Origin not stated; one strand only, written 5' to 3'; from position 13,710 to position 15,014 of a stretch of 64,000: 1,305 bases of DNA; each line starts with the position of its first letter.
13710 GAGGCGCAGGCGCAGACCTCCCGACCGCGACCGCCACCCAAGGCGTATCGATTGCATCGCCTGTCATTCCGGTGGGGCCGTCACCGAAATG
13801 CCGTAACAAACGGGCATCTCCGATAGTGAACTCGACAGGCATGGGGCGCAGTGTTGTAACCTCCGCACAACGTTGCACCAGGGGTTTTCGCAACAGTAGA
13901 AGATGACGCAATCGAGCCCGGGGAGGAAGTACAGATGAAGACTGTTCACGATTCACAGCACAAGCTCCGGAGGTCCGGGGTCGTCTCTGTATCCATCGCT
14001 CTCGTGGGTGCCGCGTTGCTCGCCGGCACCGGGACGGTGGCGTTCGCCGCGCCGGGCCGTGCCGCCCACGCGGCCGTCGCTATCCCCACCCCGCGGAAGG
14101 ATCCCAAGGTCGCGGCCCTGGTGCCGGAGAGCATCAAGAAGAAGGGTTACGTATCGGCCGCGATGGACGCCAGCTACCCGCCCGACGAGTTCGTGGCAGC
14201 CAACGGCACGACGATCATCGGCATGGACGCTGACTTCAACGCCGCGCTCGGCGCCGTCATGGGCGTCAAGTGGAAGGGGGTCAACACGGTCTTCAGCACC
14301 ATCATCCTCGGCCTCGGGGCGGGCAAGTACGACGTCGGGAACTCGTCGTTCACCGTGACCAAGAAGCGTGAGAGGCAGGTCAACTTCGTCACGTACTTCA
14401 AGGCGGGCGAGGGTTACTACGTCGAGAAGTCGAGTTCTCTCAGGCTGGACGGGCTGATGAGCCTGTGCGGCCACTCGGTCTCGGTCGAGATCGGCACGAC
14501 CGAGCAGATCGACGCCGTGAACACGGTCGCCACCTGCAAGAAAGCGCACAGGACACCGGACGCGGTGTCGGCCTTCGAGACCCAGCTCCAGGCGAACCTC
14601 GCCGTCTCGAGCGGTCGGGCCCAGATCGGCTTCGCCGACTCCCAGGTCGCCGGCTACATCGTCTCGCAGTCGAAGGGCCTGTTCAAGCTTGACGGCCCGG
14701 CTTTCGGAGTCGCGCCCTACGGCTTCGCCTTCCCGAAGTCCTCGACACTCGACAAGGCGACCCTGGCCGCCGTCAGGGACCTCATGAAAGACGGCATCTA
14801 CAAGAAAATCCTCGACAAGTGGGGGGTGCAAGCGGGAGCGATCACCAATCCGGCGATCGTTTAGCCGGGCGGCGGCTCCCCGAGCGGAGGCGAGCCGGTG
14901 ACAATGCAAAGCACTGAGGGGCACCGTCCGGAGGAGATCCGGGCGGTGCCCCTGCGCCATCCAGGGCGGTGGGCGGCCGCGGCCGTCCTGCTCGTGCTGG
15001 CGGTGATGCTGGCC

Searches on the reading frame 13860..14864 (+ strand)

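Call 80: search_protein_families(library=pfam, proteins=[window:13860-14864:+], max_evalue=0.00001)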
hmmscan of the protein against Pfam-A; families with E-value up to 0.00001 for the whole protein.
window:13860-14864:+ (334 aa): 1 family
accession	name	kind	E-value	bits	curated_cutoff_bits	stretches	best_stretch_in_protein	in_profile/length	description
PF00497.25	SBP_bac_3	-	7.5e-23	81.2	26.4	1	100-322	3-130/132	Bacterial extracellular solute-binding proteins, family 3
